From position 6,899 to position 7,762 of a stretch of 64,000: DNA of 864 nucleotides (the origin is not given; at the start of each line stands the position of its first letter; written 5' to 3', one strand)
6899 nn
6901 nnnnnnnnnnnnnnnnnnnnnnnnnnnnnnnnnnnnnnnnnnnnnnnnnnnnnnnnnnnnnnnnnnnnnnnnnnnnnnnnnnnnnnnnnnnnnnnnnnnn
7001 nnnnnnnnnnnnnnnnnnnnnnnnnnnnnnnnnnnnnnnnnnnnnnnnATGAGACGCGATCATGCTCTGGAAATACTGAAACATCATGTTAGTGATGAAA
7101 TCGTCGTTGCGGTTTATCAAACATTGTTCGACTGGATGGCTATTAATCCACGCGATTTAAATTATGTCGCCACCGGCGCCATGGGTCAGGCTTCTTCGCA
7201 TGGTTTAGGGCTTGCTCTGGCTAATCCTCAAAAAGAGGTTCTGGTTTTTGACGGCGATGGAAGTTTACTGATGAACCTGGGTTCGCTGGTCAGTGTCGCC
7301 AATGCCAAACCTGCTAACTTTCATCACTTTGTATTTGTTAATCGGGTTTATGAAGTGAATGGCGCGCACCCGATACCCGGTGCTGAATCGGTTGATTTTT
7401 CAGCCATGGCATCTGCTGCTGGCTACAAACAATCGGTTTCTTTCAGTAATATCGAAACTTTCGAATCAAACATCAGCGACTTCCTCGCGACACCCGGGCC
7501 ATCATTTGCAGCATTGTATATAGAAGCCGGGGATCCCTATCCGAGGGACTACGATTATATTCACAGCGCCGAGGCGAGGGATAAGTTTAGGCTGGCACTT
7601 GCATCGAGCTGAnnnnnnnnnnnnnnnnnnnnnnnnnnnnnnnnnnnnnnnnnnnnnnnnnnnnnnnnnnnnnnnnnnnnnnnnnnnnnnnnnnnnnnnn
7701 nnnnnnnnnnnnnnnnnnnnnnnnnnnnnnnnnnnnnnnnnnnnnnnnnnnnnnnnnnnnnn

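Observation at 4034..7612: Aminotransferase plus split ComDE-type TPP decarboxylase plus AstE/AspA deacylase next to sarcosine oxidase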

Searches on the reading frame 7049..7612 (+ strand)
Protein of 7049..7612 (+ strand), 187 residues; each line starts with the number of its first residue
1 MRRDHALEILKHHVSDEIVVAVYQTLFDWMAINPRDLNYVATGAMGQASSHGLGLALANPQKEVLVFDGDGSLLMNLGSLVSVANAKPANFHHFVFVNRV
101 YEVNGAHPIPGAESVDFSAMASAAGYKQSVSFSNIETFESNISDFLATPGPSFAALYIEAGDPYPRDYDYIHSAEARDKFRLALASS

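Call 3: search_protein_families(library=pfam, proteins=[window:7049-7612:+])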
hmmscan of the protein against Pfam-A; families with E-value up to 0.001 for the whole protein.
window:7049-7612:+ (187 aa): 1 family
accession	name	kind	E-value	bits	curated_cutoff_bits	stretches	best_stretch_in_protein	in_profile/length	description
PF02775.26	TPP_enzyme_C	-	1.5e-14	54.5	21.9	1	34-153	19-148/151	Thiamine pyrophosphate enzyme, C-terminal TPP binding domain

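Call 4: search_protein_families(library=ncbifam, proteins=[window:7049-7612:+])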
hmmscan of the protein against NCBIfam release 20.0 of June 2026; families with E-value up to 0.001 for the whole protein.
window:7049-7612:+ (187 aa): 18 families
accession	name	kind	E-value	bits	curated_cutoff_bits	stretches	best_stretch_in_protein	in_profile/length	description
TIGR03297.1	Ppyr-DeCO2ase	equivalog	8.4e-31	107.3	312.5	1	34-181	211-357/360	phosphonopyruvate decarboxylase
TIGR03846.1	sulfopy_beta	equivalog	5.5e-30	104.6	221.5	1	3-162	1-160/182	sulfopyruvate decarboxylase subunit beta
NF004813.0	PRK06163.1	equivalog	1.3e-29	103.3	240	1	13-162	26-176/202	hypothetical protein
NF005760.0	PRK07586.1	equivalog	3e-08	33.1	363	1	29-103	371-444/514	acetolactate synthase large subunit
NF006016.1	PRK08155.1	equivalog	8.4e-08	31.1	870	1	42-87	408-453/554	acetolactate synthase large subunit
NF005114.0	PRK06546.1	equivalog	8.6e-08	31.1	893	1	38-155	403-526/578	pyruvate dehydrogenase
NF005470.0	PRK07064.1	equivalog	3.8e-07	29.5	495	1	38-103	402-466/552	thiamine pyrophosphate-binding protein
NF006591.0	PRK09124.1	equivalog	1.8e-06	26.6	792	1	35-154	400-525/574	ubiquinone-dependent pyruvate dehydrogenase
NF006203.0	PRK08327.1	equivalog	5.3e-06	25.2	456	1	9-101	395-491/571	thiamine pyrophosphate-requiring protein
TIGR04377.1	myo_inos_iolD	equivalog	1.1e-05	24.3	715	1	44-101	441-497/616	3D-(3,5/4)-trihydroxycyclohexane-1,2-dione acylhydrolase (decyclizing)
NF006524.0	PRK08978.1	equivalog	1.3e-05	23.7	738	1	39-86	397-444/548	acetolactate synthase 2 catalytic subunit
NF006319.0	PRK08527.1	equivalog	4.2e-05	22.2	905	1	41-87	413-459/565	acetolactate synthase large subunit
NF006525.0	PRK08979.1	equivalog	0.00011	20.8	1084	1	33-82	411-460/572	acetolactate synthase 3 large subunit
TIGR00118.1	acolac_lg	equivalog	0.00018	20.1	538.35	1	39-87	406-454/557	biosynthetic-type acetolactate synthase large subunit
NF006052.0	PRK08199.1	subfamily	0.00019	19.9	539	1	42-101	414-472/559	thiamine pyrophosphate protein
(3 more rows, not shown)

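Call 7: find_encoding_contigs(protein=window:7049-7612:+, flank=10000, max_places=6)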
Protein window:7049-7612:+ (187 aa): 6 contigs read that carry it; 4 places shown.
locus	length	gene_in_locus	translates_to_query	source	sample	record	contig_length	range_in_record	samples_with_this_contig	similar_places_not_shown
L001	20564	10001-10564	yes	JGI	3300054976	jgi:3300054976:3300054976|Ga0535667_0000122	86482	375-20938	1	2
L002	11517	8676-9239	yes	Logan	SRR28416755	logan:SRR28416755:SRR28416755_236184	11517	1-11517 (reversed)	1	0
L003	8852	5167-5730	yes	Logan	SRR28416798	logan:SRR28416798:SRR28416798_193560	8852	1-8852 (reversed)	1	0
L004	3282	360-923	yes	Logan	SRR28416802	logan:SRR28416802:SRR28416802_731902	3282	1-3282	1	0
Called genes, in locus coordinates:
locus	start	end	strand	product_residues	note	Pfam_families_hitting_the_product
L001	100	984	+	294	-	PF00892:EamA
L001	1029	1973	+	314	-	PF02668:TauD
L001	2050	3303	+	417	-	PF00890:FAD_binding_2 (faint), PF01266:DAO, PF01946:Thi4 (weak), PF07992:Pyr_redox_2 (faint), PF13450:NAD_binding_8 (faint)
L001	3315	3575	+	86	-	PF04267:SoxD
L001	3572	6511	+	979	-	PF13510:Fer2_4, PF00890:FAD_binding_2 (weak), PF01266:DAO (weak), PF07992:Pyr_redox_2, PF12831:FAD_oxidored (weak), PF17806:SO_alpha_A3, PF01571:GCV_T, PF08669:GCV_T_C, +2 more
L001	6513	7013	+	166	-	PF04268:SoxG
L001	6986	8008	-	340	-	PF17033:Peptidase_M99 (weak), PF24827:AstE_AspA_cat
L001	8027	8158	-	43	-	-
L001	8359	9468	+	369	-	PF00155:Aminotran_1_2, PF01041:DegT_DnrJ_EryC1 (weak)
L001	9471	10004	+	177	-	-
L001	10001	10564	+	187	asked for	PF02775:TPP_enzyme_C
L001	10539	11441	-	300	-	PF00126:HTH_1, PF03466:LysR_substrate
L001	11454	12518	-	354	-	PF00355:Rieske, PF19112:VanA_C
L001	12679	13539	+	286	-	PF00528:BPD_transp_1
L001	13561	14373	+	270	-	PF00497:SBP_bac_3, PF10613:Lig_chan-Glu_bd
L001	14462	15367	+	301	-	PF00528:BPD_transp_1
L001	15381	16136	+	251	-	PF02463:SMC_N (weak), PF00005:ABC_tran, PF09818:ABC_ATPase (faint), PF13304:AAA_21 (weak)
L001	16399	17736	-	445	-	PF01425:Amidase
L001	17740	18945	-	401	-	PF06545:AllG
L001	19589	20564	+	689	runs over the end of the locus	PF00724:Oxidored_FMN, PF07992:Pyr_redox_2 (weak), PF12831:FAD_oxidored (weak), PF13450:NAD_binding_8 (weak), PF22620:OYE-like_second_a-b (weak)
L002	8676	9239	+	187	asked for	PF02775:TPP_enzyme_C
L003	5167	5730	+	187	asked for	PF02775:TPP_enzyme_C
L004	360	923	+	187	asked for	PF02775:TPP_enzyme_C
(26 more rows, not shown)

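Call 9: search_protein_families(library=ncbifam, proteins=[L001:100-984:+, L001:1029-1973:+, L001:2050-3303:+], max_evalue=1e-10)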
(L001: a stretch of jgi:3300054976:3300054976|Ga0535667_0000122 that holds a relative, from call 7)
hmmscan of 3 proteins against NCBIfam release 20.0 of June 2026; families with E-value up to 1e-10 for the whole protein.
L001:100-984:+ (294 aa): 1 family
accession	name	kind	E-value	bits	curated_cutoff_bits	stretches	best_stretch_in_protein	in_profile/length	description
TIGR00950.1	2A78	equivalog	2.3e-19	69.8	230.2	1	14-281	1-262/264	carboxylate/amino acid/amine transporter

L001:1029-1973:+ (314 aa): 3 families
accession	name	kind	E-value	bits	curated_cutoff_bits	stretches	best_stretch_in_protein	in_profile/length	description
NF007104.0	PRK09553.1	equivalog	1e-35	123.3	313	1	3-282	5-274/282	taurine dioxygenase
NF045815.1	Neo-PentlctneFsynPtlD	equivalog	1.4e-22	80.3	550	1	11-281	10-285/301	neopentalenolactone/pentalenolactone F synthase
NF049937.1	CMthFAOxDecarbScoE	equivalog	1.5e-18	66.9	400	1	6-266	5-270/295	(3R)-3-[(carboxymethyl)amino]fatty acid oxygenase/decarboxylase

L001:2050-3303:+ (417 aa): 6 families
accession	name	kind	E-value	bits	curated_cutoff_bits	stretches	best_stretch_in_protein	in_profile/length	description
TIGR01373.1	soxB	subfamily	3.1e-148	494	529.45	1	3-406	1-403/407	sarcosine oxidase subunit beta family protein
NF001933.0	PRK00711.1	subfamily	8.2e-20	71.2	383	1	113-404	132-418/429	D-amino acid dehydrogenase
TIGR02352.1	thiamin_ThiO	equivalog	7.7e-16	58.1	250.8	1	35-388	1-350/351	glycine oxidase ThiO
NF008425.0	PRK11259.1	equivalog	7.6e-12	44.8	257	0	31-242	3-202/377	N-methyl-L-tryptophan oxidase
TIGR01377.1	soxA_mon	subfamily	2.6e-11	42.9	479.65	0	33-261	1-217/381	amino oxidase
NF050086.1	pipecolate_AmaA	exception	9.7e-11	40.9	600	0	186-398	182-393/425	L-pipecolate oxidase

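Call 11: find_homologous_proteins(query=window:7049-7612:+, max_evalue=1e-10)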
Query window:7049-7612:+ (187 aa): 3021 proteins with E <= 1e-10 among 3356 candidates; the best 120 are listed.
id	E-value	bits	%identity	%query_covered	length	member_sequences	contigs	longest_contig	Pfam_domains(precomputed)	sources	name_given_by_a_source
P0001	1.2e-118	411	100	100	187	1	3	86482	PF02775.27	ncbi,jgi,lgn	ncbi:MAG: sulfopyruvate decarboxylase subunit beta [Gammaproteobacteria bacterium]|jgi:sulfopyruvate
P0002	4.0e-92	325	78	100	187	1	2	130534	PF02775.27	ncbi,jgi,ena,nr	ncbi:MAG: thiamine pyrophosphate-dependent enzyme [Gammaproteobacteria bacterium]|nr:thiamine pyroph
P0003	2.4e-91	322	76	100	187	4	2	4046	PF02775.27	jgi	-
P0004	2.8e-91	322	75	100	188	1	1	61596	PF02775.27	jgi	jgi:phosphonopyruvate decarboxylase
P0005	3.7e-91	322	79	98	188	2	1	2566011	PF02775.27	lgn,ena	-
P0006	1.5e-90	320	77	98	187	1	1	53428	PF02775.27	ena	-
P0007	1.8e-90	319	76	100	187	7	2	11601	PF02775.27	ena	-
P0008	2.7e-90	319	77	100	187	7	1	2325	PF02775.27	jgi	-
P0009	4.0e-90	318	76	100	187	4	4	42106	PF02775.27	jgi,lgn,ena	jgi:phosphonopyruvate decarboxylase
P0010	5.3e-90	318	77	98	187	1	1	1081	PF02775.27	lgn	-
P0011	1.5e-89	316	76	100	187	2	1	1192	PF02775.27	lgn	-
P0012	2.2e-89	316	76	100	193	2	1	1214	PF02775.27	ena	-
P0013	3.1e-89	315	75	99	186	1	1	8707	PF02775.27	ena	-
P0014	3.5e-89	315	77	99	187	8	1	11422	PF02775.27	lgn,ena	-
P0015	3.6e-89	315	76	100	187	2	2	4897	PF02775.27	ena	-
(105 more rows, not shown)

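Call 12: find_related_loci(query=window:7049-7612:+, collection=genome_contigs, flank=10000)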
Query window:7049-7612:+ (187 aa) in genome_contigs; peptide patterns used: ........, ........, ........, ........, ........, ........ (x = any residue, [..] = any of these).
112 stretches matched a pattern; 51 encode a relative of the query (tblastn E <= 1e-3); 51 distinct loci.
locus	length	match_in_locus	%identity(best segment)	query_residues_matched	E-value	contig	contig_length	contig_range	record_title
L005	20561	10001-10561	76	1-187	2e-97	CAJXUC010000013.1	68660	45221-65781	MAG TPA_asm: uncultured Gammaproteobacteria bacterium isolate SRR3933286_bin.3_MetaBAT_v2.12.1_MAG genome assembly, cont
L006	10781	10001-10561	77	1-187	1e-96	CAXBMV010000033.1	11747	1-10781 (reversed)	MAG TPA_asm: uncultured Gammaproteobacteria bacterium isolate ERR2762118_concoct_132 genome assembly, contig: ERZ3421824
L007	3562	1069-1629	74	1-187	1e-95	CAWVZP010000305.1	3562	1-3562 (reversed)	MAG TPA_asm: uncultured Gammaproteobacteria bacterium isolate ERR3589578_binner13_84 genome assembly, contig: ERZ7463456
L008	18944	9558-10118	75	1-187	2e-94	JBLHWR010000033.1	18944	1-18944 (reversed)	MAG: Gammaproteobacteria bacterium isolate 3300046534_155 Ga0491194_0005912, whole genome shotgun sequence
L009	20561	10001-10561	73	1-187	1e-93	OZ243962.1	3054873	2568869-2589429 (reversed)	MAG: Candidatus Poriferihabitaceae bacterium isolate 32b2e305-c3db-4362-a3a8-656a4bdf3677 genome assembly, chromosome: 1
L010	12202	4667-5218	72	1-184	9e-90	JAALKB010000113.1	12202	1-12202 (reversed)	MAG: Gammaproteobacteria bacterium isolate MH1_Bin6 NODE_2054_length_12202_cov_6.828023, whole genome shotgun sequence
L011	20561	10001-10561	68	1-187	7e-90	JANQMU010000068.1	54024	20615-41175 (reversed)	MAG: Rhizobiaceae bacterium isolate PL25b_bin.41 k99_194167, whole genome shotgun sequence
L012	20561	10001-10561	70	1-187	3e-89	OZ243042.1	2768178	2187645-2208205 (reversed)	MAG: Candidatus Poriferihabitaceae bacterium isolate 49d6dd85-0fda-43e6-b460-8c6e23e76669 genome assembly, chromosome: 1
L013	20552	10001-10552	67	1-184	1e-87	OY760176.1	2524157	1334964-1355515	MAG: Arenicellales bacterium isolate 651961eb-ab73-42ae-b734-39a1bf63a7e4 genome assembly, chromosome: 1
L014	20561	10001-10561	66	1-187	5e-86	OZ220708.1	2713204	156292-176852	MAG: Arenicellales bacterium isolate a09e4232-3a37-4cba-b47e-813f1f4ff435 genome assembly, chromosome: 1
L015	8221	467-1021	69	1-184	9e-86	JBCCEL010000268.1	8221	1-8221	MAG: Pseudomonadota bacterium isolate P01_B01_bin.106 k141_3984043_length_8221_cov_14.9946, whole genome shotgun sequenc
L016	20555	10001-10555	68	1-184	5e-82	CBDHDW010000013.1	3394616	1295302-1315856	MAG: Candidatus Poriferihabitaceae bacterium isolate 67226578-6d30-497a-b66e-a77e508eb20a genome assembly, contig: chrom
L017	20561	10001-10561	65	1-187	4e-82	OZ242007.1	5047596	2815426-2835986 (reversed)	MAG: Arenicellales bacterium isolate 2a8091be-2230-4377-859d-c70952c9977b genome assembly, chromosome: 1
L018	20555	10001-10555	66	1-184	8e-81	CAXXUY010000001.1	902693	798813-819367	MAG: Paracoccaceae bacterium isolate 97c81714-8806-418c-9c79-d9e270ccf8c2 genome assembly, contig: contig_1, whole genom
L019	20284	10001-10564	65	1-187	6e-80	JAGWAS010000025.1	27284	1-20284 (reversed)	MAG: Rhodobacteraceae bacterium isolate 277c_13 scaffold_2024, whole genome shotgun sequence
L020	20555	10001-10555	66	2-185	5e-80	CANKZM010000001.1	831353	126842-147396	uncultured Roseobacter sp. isolate 2-619.fasta genome assembly, contig: NODE_1, whole genome shotgun sequence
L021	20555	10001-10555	67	2-185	3e-79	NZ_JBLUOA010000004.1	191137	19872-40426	Aliiroseovarius sp. YM-037 NODE_4_length_191137_cov_372.228080, whole genome shotgun sequence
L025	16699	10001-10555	65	1-184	5e-78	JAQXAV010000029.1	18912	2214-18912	MAG: Amylibacter sp. isolate cluster4_bin.115 k119_8844, whole genome shotgun sequence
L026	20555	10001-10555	68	1-184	1e-77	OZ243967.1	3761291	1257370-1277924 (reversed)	MAG: Paracoccaceae bacterium isolate 4657fcc7-8500-4423-a994-686d918c1c60 genome assembly, chromosome: 1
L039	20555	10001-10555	61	1-184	1e-73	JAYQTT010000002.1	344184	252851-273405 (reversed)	MAG: Alphaproteobacteria bacterium isolate SD3109_NP_metabat_bins_2.tsv.213 contig_17698_pilon, whole genome shotgun seq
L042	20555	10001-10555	60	1-184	4e-73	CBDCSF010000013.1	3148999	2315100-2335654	MAG: Paracoccaceae bacterium isolate 97bba2ad-1108-4fa6-af56-abc41972f57a genome assembly, contig: contig_13, whole geno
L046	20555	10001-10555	66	1-184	1e-72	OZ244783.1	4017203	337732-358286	MAG: Paracoccaceae bacterium isolate 0284651d-a79f-44e2-9e0b-9d4bf594e51d genome assembly, chromosome: 1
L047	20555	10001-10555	64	1-184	6e-72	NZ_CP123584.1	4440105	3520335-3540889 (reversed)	Aliisedimentitalea scapharcae strain KCTC 42119 chromosome, complete genome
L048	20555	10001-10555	62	1-184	2e-71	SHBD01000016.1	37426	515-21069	MAG: SAR116 cluster bacterium isolate MED-G116 SAR116-MED-G116-C16, whole genome shotgun sequence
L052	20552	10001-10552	59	1-184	4e-69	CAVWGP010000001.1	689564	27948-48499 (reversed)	MAG: uncultured Alphaproteobacteria bacterium isolate MFD04651.bin.1.173 genome assembly, contig: contig_1359, whole gen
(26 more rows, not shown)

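Call 19: search_protein_families(library=pfam, proteins=[L017:3033-3698:-, L017:3665-4303:-, L017:4294-5649:-, L017:5662-7155:-, L047:15189-15767:-, L042:10598-11263:-, L042:11292-13613:+, L042:1824-3023:+, L017:15087-15680:+, L017:15610-16761:+], max_evalue=0.001)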
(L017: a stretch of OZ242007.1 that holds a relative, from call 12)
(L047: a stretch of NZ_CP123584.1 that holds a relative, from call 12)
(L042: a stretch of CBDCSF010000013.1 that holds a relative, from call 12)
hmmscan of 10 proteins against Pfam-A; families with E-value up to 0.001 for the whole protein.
L017:3033-3698:- (221 aa): 0 families

L017:3665-4303:- (212 aa): 0 families

L017:4294-5649:- (451 aa): 2 families
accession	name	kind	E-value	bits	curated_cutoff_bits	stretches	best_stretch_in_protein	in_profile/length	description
PF00355.32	Rieske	-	4e-17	62.3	20.3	1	46-126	2-83/88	Rieske [2Fe-2S] domain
PF19301.5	LigXa_C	-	2.9e-06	27.1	27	1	150-208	1-59/304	LigXa C-terminal domain like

L017:5662-7155:- (497 aa): 1 family
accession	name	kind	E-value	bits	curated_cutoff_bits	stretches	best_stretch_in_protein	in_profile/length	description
PF00171.27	Aldedh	-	2e-168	561.2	23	1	16-481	1-461/461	Aldehyde dehydrogenase family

L047:15189-15767:- (192 aa): 6 families
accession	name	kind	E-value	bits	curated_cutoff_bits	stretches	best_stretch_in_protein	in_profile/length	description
PF01381.28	HTH_3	-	8.6e-14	51.8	23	1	15-66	1-52/55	Helix-turn-helix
PF13560.12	HTH_31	-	6.4e-11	42.8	27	1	11-65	2-57/64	Helix-turn-helix domain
PF07883.17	Cupin_2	-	2.8e-09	37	27.2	1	128-177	10-59/70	Cupin domain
PF13443.12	HTH_26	-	4.9e-09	36.7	22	1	15-69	2-57/63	Cro/C1-type HTH DNA-binding domain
PF02311.25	AraC_binding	-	2.6e-05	24.4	21.1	1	132-182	19-69/135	AraC-like ligand binding domain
PF01047.28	MarR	-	0.00022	21.5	24.6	0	13-43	7-37/59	MarR family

L042:10598-11263:- (221 aa): 2 families
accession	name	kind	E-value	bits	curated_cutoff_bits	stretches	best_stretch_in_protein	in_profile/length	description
PF13472.12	Lipase_GDSL_2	-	2.5e-12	48.1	32.9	1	15-208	1-178/178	GDSL-like Lipase/Acylhydrolase family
PF00657.28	Lipase_GDSL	-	9.6e-05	23.1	23.6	0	14-213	2-208/208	GDSL-like Lipase/Acylhydrolase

L042:11292-13613:+ (773 aa): 3 families
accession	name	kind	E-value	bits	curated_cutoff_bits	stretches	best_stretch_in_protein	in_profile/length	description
PF00384.28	Molybdopterin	-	1e-46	160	24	1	57-513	1-353/353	Molybdopterin oxidoreductase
PF01568.27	Molydop_binding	-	1.9e-24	86.2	26.8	1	628-748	1-109/110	Molydopterin dinucleotide binding domain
PF18364.6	Molybdopterin_N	-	3.4e-13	49.7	26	1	15-53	3-41/41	Molybdopterin oxidoreductase N-terminal domain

L042:1824-3023:+ (399 aa): 4 families
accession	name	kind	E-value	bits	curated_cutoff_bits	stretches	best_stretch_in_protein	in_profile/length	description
PF02771.21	Acyl-CoA_dh_N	-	1.1e-34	119.7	22.9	1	25-136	2-113/113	Acyl-CoA dehydrogenase, N-terminal domain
PF00441.29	Acyl-CoA_dh_1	-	7e-25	88.4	22.4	1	246-391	3-148/150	Acyl-CoA dehydrogenase, C-terminal domain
PF02770.24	Acyl-CoA_dh_M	-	1.7e-20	73.4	33.3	1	140-233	1-97/97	Acyl-CoA dehydrogenase, middle domain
PF08028.16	Acyl-CoA_dh_2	-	3.2e-05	24.7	22.7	1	261-380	3-132/134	Acyl-CoA dehydrogenase, C-terminal domain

L017:15087-15680:+ (197 aa): 1 family
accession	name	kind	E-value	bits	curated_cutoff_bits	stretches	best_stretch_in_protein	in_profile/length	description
PF02627.25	CMD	-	0.00057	20.3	23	0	58-103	16-60/84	Carboxymuconolactone decarboxylase family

L017:15610-16761:+ (383 aa): 0 families
